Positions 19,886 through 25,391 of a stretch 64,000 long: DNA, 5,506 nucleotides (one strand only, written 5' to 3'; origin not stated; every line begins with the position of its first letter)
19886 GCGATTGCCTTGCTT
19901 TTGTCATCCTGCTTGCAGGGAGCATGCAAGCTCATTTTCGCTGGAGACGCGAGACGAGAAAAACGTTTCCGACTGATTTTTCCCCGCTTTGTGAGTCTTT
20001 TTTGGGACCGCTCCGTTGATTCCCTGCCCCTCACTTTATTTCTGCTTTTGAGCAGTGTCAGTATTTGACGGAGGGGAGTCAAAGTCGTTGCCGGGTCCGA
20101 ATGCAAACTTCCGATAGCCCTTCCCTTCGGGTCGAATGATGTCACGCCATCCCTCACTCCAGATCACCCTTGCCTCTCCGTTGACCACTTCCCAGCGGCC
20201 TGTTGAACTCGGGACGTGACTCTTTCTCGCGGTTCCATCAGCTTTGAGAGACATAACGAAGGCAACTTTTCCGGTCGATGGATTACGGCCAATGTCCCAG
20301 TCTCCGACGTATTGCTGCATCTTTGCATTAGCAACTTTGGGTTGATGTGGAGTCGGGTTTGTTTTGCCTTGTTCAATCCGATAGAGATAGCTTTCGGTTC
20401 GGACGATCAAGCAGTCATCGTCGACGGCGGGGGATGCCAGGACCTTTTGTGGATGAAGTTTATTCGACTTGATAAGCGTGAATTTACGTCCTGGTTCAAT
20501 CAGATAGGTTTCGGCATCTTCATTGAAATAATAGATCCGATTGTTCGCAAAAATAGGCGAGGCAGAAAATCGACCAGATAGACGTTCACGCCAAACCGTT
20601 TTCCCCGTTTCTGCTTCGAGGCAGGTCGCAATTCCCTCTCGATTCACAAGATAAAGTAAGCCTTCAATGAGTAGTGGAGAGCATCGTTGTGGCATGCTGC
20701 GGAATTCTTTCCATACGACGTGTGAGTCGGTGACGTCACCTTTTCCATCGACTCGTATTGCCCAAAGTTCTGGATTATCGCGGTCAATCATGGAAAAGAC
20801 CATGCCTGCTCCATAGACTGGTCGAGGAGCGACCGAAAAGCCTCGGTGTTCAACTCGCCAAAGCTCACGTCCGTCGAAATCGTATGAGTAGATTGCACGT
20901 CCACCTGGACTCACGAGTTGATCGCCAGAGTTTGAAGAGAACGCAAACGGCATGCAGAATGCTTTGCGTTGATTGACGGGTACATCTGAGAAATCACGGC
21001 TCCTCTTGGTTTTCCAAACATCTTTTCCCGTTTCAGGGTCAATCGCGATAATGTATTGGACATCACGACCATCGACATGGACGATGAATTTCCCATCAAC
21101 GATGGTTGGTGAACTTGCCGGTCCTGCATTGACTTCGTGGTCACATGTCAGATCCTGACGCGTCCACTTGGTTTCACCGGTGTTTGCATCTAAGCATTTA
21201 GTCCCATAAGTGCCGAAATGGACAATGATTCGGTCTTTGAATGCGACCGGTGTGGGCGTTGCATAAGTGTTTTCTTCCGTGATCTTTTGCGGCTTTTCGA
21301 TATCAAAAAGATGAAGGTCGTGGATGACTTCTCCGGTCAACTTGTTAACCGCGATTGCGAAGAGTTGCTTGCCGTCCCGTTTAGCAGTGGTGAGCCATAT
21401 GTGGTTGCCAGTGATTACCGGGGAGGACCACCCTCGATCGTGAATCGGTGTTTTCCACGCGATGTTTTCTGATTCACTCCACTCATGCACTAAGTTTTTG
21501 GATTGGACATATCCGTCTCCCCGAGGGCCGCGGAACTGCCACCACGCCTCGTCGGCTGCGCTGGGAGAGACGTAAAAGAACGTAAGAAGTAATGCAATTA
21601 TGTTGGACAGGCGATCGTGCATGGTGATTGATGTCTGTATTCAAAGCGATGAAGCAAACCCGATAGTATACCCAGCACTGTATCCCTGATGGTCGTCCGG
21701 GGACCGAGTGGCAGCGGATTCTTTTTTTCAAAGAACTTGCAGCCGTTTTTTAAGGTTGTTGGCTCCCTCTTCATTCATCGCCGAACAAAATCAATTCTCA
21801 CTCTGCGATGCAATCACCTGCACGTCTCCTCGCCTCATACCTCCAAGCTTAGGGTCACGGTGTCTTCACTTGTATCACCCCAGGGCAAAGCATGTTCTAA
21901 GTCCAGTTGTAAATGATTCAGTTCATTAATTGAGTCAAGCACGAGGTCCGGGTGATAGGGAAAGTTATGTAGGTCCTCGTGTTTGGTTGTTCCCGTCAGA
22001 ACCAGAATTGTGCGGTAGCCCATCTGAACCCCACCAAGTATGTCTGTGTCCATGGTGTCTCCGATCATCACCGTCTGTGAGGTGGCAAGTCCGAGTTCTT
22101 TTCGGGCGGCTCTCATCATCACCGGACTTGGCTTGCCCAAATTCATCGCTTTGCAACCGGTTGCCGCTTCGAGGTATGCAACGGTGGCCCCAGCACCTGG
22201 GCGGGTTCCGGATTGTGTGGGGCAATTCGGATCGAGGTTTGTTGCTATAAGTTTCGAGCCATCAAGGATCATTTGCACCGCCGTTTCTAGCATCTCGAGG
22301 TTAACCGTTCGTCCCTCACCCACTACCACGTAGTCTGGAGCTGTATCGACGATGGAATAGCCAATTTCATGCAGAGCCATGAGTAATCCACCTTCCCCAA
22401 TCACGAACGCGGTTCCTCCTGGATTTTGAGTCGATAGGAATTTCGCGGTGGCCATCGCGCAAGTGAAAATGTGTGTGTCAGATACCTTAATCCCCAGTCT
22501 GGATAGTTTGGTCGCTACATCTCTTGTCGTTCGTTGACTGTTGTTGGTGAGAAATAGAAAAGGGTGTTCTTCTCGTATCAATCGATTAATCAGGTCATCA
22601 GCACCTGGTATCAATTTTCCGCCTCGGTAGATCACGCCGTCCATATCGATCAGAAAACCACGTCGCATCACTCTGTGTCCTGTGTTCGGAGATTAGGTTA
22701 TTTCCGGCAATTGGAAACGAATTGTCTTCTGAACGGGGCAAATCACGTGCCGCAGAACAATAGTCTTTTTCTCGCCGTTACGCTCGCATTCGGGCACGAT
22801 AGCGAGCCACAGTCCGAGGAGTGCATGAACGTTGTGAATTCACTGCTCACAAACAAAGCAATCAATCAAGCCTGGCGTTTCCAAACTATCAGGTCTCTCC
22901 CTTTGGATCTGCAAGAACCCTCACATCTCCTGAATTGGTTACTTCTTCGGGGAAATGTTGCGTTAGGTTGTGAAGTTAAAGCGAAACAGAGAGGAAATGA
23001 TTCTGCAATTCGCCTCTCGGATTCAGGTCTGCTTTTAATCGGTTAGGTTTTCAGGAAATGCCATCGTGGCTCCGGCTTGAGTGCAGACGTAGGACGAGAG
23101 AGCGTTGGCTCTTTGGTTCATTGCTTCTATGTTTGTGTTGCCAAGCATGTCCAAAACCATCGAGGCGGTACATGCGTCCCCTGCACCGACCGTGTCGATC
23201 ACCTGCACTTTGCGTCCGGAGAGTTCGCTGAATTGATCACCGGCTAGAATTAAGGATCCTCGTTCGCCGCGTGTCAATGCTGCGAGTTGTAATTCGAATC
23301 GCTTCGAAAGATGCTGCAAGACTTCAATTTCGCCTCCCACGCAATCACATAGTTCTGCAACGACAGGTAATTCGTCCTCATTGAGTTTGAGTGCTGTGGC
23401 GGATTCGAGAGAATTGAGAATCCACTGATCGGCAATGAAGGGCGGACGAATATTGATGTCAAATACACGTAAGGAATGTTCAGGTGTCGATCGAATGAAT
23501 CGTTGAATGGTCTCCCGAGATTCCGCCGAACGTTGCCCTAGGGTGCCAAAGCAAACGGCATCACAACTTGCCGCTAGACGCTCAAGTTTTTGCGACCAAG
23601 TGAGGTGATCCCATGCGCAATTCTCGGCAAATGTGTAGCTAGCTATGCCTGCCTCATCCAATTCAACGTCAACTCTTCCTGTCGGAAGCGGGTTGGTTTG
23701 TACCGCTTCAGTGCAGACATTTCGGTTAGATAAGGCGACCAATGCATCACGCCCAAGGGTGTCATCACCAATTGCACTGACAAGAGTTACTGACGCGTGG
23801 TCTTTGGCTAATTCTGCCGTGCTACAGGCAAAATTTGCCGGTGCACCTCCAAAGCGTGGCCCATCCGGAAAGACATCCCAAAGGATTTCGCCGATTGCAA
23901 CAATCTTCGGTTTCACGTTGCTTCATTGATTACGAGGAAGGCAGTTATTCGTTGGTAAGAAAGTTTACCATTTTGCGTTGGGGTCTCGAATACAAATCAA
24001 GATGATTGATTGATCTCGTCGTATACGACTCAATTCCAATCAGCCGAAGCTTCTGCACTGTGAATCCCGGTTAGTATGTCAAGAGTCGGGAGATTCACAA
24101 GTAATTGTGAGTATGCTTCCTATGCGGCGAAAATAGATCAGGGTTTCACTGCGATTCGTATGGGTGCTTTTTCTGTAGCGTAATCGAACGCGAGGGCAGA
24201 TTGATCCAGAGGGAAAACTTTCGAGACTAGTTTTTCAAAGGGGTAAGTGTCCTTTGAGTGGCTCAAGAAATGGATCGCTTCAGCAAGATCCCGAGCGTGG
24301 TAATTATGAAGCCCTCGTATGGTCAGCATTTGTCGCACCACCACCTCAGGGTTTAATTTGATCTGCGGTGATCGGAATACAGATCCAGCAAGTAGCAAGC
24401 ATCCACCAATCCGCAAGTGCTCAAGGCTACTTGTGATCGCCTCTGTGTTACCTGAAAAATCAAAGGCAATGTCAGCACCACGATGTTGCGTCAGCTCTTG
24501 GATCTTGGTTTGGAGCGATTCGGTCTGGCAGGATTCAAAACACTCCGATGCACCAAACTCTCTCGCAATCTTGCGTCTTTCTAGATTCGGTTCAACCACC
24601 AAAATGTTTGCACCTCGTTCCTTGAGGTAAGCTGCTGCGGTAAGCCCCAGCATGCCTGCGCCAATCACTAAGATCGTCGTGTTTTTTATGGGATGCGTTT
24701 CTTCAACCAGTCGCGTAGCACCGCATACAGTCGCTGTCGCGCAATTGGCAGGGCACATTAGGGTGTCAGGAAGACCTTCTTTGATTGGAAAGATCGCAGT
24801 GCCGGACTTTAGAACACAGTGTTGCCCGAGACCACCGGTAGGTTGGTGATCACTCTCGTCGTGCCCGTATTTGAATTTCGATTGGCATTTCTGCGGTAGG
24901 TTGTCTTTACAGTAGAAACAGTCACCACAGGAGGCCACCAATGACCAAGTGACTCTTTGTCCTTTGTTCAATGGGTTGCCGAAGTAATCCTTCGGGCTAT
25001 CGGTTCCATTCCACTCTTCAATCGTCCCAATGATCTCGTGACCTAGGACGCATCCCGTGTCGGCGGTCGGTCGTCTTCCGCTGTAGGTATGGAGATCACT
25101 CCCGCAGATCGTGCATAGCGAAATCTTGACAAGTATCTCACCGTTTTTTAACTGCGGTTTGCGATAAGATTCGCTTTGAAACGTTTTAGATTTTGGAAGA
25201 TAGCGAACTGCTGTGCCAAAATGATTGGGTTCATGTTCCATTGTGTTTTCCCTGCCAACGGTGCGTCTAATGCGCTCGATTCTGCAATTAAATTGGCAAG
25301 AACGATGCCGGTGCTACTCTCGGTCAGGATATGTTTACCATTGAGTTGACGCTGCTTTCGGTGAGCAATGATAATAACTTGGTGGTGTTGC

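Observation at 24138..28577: Minimal four-gene aminophosphonate catabolic cassette lacking PhnW, PhnZ, C-P lyase and ABC transport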

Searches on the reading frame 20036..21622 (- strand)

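Call 3: search_protein_families(library=pfam, proteins=[window:20036-21622:-])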
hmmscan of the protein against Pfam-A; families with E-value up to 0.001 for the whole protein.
window:20036-21622:- (528 aa): 3 families
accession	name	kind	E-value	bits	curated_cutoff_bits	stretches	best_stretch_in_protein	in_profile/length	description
PF13360.13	PQQ_2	-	4.6e-23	82.5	27.6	3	317-370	31-83/233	Outer membrane protein assembly factor BamB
PF01011.28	PQQ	-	9.4e-11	41.5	26.7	0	309-355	46-92/595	Glucose/ethanol/alcohol dehydrogenase, beta-propeller domain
PF13570.13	Beta-prop_ACSF4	-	1.1e-10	41.9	133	1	327-407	68-150/329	Beta-alanine-activating enzyme, beta-propeller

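Call 4: search_protein_families(library=ncbifam, proteins=[window:20036-21622:-])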
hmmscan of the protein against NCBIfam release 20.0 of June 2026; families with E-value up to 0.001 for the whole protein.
window:20036-21622:- (528 aa): 7 families
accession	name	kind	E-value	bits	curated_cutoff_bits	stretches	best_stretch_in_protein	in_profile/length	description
TIGR03300.1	assembly_YfgL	equivalog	2.4e-12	46.2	285.2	1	309-411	54-154/377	outer membrane protein assembly factor BamB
NF008351.0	PRK11138.1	equivalog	9e-11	40.9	423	1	315-418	251-352/394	outer membrane protein assembly factor BamB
TIGR03075.1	PQQ_enz_alc_DH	subfamily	5.3e-10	38.5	480.05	1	66-241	63-234/530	PQQ-dependent dehydrogenase, methanol/ethanol family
TIGR04528.1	acido_non_PQQ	subfamily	6.9e-09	35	650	1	142-207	115-181/493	acido-empty-quinoprotein group A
TIGR03074.1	PQQ_membr_DH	subfamily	1.9e-05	22.7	832.65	0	308-369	201-263/783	membrane-bound PQQ-dependent dehydrogenase, glucose/quinate/shikimate family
NF053615.1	SerThrKinAfsKStmc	equivalog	2.4e-05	23.2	1300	1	139-376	540-760/809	protein serine/threonine kinase AfsK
NF041516.1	PA2928_fam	subfamily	2.9e-05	23.6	70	0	190-207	70-87/376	PA2928 family protein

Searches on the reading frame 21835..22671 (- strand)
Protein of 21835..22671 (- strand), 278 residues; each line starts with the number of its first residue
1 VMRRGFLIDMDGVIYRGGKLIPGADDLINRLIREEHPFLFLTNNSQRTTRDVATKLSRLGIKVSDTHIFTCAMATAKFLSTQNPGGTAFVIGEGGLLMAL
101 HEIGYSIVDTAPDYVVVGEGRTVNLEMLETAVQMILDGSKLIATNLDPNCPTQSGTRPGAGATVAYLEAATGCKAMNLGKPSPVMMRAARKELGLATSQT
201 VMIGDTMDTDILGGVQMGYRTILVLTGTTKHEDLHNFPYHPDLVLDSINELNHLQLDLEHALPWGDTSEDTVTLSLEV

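Call 3: search_protein_families(library=pfam, proteins=[window:21835-22671:-])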
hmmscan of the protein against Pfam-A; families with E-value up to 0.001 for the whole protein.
window:21835-22671:- (278 aa): 4 families
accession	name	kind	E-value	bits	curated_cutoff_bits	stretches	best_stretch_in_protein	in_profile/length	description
PF13344.12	Hydrolase_6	-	1.6e-28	99.1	27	1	6-105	1-100/101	Haloacid dehalogenase-like hydrolase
PF13242.12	Hydrolase_like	-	2e-26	92.1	22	1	178-251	2-75/75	HAD-hyrolase-like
PF00702.32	Hydrolase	-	8.4e-13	49.6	26.4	1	5-218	3-191/191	haloacid dehalogenase-like hydrolase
PF13419.12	HAD_2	-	6.7e-08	33.3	23.8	1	166-224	121-178/178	Haloacid dehalogenase-like hydrolase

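Call 4: search_protein_families(library=ncbifam, proteins=[window:21835-22671:-])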
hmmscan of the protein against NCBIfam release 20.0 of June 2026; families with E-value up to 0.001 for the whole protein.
window:21835-22671:- (278 aa): 27 families (the best 25 are shown)
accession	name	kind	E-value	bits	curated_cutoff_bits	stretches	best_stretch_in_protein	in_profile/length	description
TIGR01457.1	HAD-SF-IIA-hyp2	hypoth_equivalog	2.7e-67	226.9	247.65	1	4-250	2-248/249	TIGR01457 family HAD-type hydrolase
NF007762.0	PRK10444.1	equivalog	1.6e-62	211.3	368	1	4-252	4-248/250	HAD-IIA family hydrolase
NF053752.1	TK1734_fam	exception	5.7e-54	183.1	475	1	5-252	2-256/260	2-phosphoglycolate phosphatase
TIGR01452.1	PGP_euk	subfamily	5e-47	160.6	201.95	2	115-246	135-274/279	phosphoglycolate/pyridoxal phosphate family phosphatase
TIGR01460.1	HAD-SF-IIA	subfamily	3.4e-45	154.8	100.15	1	6-227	1-246/246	HAD-IIA family hydrolase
TIGR01458.1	HAD-SF-IIA-hyp3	hypoth_equivalog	2.4e-35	122.1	175.95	1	4-251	2-250/257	TIGR01458 family HAD-type hydrolase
TIGR01459.1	HAD-SF-IIA-hyp4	hypoth_equivalog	3.8e-21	75.6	103.75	1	5-226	10-242/242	TIGR01459 family HAD-type hydrolase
TIGR01456.1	CECR5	hypoth_equivalog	8e-14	51.2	139.25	1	5-110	2-110/321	TIGR01456 family HAD-type hydrolase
TIGR01668.1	YqeG_hyp_ppase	hypoth_equivalog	1.6e-11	44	89.1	1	161-233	71-144/170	YqeG family HAD IIIA-type phosphatase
TIGR02253.1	CTE7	subfamily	2.7e-11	43.7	169.75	1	175-251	145-220/221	TIGR02253 family HAD-type hydrolase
NF053830.1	RUBPPhHalo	equivalog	1.5e-08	34.6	330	1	179-253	158-232/234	ribulose-1,5-bisphosphate 5-phosphatase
NF009804.0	PRK13288.1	equivalog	1.5e-07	31.1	218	1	171-254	129-209/215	pyrophosphatase PpaX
NF009695.0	PRK13222.1-2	equivalog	3.4e-07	30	225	1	166-253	136-220/226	phosphoglycolate phosphatase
TIGR01662.1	HAD-SF-IIIA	subfamily_domain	8.5e-07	29.2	44.6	1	176-226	89-140/141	HAD-IIIA family hydrolase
NF006506.0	PRK08942.1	equivalog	9.2e-07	28.5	178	1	179-252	102-174/182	D-glycero-beta-D-manno-heptose 1,7-bisphosphate 7-phosphatase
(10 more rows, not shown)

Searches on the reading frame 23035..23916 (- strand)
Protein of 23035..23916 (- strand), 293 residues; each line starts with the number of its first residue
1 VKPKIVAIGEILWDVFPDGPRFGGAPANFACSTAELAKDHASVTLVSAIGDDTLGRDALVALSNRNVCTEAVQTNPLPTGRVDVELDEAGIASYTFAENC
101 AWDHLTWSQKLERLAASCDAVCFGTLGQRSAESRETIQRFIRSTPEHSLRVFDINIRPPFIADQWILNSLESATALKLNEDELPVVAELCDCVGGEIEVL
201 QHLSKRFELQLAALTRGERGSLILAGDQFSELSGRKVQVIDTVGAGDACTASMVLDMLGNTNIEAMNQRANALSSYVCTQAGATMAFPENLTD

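Call 3: search_protein_families(library=pfam, proteins=[window:23035-23916:-])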
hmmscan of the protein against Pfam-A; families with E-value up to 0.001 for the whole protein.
window:23035-23916:- (293 aa): 1 family
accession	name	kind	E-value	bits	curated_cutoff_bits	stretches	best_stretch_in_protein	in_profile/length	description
PF00294.29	PfkB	-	4.7e-33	115.3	25.8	1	21-288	34-300/302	pfkB family carbohydrate kinase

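Call 4: search_protein_families(library=ncbifam, proteins=[window:23035-23916:-])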
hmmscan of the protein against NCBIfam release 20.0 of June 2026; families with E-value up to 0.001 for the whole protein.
window:23035-23916:- (293 aa): 19 families
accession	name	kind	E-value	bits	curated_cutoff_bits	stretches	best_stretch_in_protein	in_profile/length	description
NF006957.1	PRK09434.1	equivalog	7.7e-24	84.7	450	1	4-289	3-298/302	fructokinase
TIGR02152.1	D_ribokin_bact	equivalog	3e-19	69.5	299.65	1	22-289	34-292/298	ribokinase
TIGR04382.1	myo_inos_iolC_N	equivalog_domain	1e-18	67.7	300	1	22-289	33-301/309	5-dehydro-2-deoxygluconokinase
TIGR02198.1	rfaE_dom_I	equivalog_domain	3.1e-13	49.6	345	1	171-291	189-310/315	D-glycero-beta-D-manno-heptose-7-phosphate kinase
NF007321.0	PRK09813.1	equivalog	4.1e-12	46.1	247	1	209-274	186-252/261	fructoselysine 6-kinase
TIGR03168.1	1-PFK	subfamily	1.3e-11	44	216.4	1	176-291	180-295/305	hexose kinase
NF008353.0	PRK11142.1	equivalog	1.7e-11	44.2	341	1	213-289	219-295/307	ribokinase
TIGR03828.1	pfkB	equivalog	4.5e-11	42.3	292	1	206-291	210-295/305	1-phosphofructokinase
NF047869.1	myo_kin_aldol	exception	8.4e-11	40.9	600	1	19-289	35-323/586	bifunctional 5-dehydro-2-deoxygluconokinase/5-dehydro-2-deoxyphosphogluconate aldolase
NF049991.1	TagKinase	equivalog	1.6e-10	40.3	420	1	19-282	37-300/321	tagatose kinase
NF040938.1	KDG_KDGal_kin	equivalog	7.3e-10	38.4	400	1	24-289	31-295/305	bifunctional 2-dehydro-3-deoxygluconokinase/2-dehydro-3-deoxygalactonokinase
NF053626.1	RibKinHalex1628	equivalog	1.1e-09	38.2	330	1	206-286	199-281/293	ATP-dependent ribose-1-phosphate kinase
NF041332.1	KDG_KDGal_kin_Halo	equivalog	1.7e-08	34.3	440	1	22-282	32-296/320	bifunctional 2-dehydro-3-deoxygluconokinase/2-dehydro-3-deoxygalactonokinase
NF052444.1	DhDoxglucKinKdgK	equivalog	5.5e-08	32.6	400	1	21-285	23-297/303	2-dehydro-3-deoxygluconokinase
NF008454.0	PRK11316.1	equivalog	6.7e-08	31.6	521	1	21-288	49-305/475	bifunctional D-glycero-beta-D-manno-heptose-7-phosphate kinase/D-glycero-beta-D-manno-heptose 1-phosphate adenylyltransferase HldE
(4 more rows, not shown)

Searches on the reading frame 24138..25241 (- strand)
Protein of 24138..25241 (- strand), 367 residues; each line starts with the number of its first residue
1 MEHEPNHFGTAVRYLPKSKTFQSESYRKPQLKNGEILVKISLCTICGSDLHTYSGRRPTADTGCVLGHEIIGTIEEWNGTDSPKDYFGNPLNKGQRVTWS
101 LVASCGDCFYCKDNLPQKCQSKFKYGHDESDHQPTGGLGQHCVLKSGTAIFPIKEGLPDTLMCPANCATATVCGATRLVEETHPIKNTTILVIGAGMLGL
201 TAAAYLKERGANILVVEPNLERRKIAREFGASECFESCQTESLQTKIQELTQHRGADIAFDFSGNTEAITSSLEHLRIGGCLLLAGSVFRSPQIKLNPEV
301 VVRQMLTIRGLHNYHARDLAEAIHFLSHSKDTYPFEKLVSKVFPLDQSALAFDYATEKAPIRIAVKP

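Call 3: search_protein_families(library=pfam, proteins=[window:24138-25241:-])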
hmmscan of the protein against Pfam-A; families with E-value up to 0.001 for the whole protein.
window:24138-25241:- (367 aa): 9 families
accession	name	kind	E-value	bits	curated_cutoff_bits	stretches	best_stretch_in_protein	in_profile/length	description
PF00107.32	ADH_zinc_N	-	2.6e-23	82.8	31.8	1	198-327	2-128/129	Zinc-binding dehydrogenase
PF08240.17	ADH_N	-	6.8e-18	65.3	23.5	1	33-148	2-98/104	Alcohol dehydrogenase GroES-like domain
PF16912.11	Glu_dehyd_C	-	3.9e-11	43.3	34.9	1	179-357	23-203/211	Glucose dehydrogenase C-terminus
PF01266.30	DAO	-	6e-06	26.5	27.9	1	190-219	2-31/353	FAD dependent oxidoreductase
PF13450.12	NAD_binding_8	-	1.6e-05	25.5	21.9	1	192-218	1-27/68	NAD(P)-binding Rossmann-like domain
PF01262.27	AlaDh_PNT_C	-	2e-05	24.6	23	1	178-246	19-89/214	Alanine dehydrogenase/PNT, C-terminal domain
PF01488.26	Shikimate_DH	-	3.7e-05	24.3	24.3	1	183-249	7-75/138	Shikimate / quinate 5-dehydrogenase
PF13602.12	ADH_zinc_N_2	-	0.00013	23.3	27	1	230-355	2-123/134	Zinc-binding dehydrogenase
PF07992.20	Pyr_redox_2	-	0.00099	19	26.1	0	177-218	135-173/291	Pyridine nucleotide-disulphide oxidoreductase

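Call 4: search_protein_families(library=ncbifam, proteins=[window:24138-25241:-])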
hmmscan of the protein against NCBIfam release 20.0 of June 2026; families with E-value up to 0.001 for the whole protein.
window:24138-25241:- (367 aa): 32 families (the best 25 are shown)
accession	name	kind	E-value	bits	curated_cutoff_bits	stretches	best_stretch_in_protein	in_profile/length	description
TIGR03366.1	HpnZ_proposed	hypoth_equivalog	1e-116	389.6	328.1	1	29-347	1-314/315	putative phosphonate catabolism associated alcohol dehydrogenase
NF003808.0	PRK05396.1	equivalog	1.6e-31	109.4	380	1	23-355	15-328/341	L-threonine 3-dehydrogenase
NF041097.1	keto_inos_dh_IolM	equivalog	2.1e-30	105.7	450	1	20-356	39-378/389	scyllo-inosose 3-dehydrogenase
TIGR00692.1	tdh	equivalog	1.4e-27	96.7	458.35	1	29-353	19-326/340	L-threonine 3-dehydrogenase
NF007375.0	PRK09880.1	equivalog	4.4e-27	94.7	469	1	29-359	23-334/344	L-idonate 5-dehydrogenase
NF007489.0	PRK10083.1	equivalog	7.6e-24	84.3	376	1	23-249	14-224/339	Zn-dependent oxidoreductase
NF010344.0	PRK13771.1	subfamily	3e-23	82.3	349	1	19-330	11-299/334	putative alcohol dehydrogenase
NF006940.0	PRK09422.1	equivalog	3.5e-23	82.1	344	1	26-330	17-302/338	alcohol dehydrogenase AdhP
NF041172.1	AcrlCoa_red_Thmprot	equivalog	1.6e-21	76.6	500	1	18-353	10-319/334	acryloyl-CoA reductase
TIGR03989.1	Rxyl_3153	subfamily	5.6e-20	71.9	440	1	21-348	14-351/370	NDMA-dependent alcohol dehydrogenase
NF047908.1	AldhRedAhr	equivalog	2.1e-18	66.3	470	1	18-297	13-271/335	NADPH-dependent aldehyde reductase Ahr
TIGR03451.1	mycoS_dep_FDH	equivalog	3.7e-18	65.5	512.9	1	28-292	21-282/358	S-(hydroxymethyl)mycothiol dehydrogenase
TIGR02818.1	adh_III_F_hyde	equivalog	2.3e-17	63.1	543.95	1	32-362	25-363/368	S-(hydroxymethyl)glutathione dehydrogenase/class III alcohol dehydrogenase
TIGR02819.1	fdhA_non_GSH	equivalog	2.2e-15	56.2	636.95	1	27-119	31-114/397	formaldehyde dehydrogenase, glutathione-independent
TIGR02822.1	adh_fam_2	subfamily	3e-14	52.8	283.5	1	22-347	16-309/329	zinc-binding alcohol dehydrogenase family protein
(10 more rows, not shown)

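Call 88: search_solved_structures(query=window:24141-25241:-, max_evalue=1e-20)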
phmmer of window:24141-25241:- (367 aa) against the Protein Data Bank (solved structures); distinct sequences matched with E-value up to 1e-20: 6.
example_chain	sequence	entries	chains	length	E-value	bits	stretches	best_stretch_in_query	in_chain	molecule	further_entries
1vj0_A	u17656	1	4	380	5.9e-33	117.6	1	28-363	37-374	alcohol dehydrogenase, zinc-containing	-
9u4x_A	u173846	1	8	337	1.3e-22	83.5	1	20-331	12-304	Alcohol dehydrogenase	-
5k1s_A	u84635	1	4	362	1.1e-21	80.5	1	14-348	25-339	Oxidoreductase, zinc-binding dehydrogenase family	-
4gkv_A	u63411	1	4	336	1.1e-21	80.5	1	30-330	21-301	Alcohol dehydrogenase, propanol-preferring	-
5yln_A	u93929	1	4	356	3e-21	79.1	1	32-355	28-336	Alcohol dehydrogenase, zinc-containing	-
6iqd_A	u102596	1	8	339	6.9e-21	77.9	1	19-330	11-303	Alcohol dehydrogenase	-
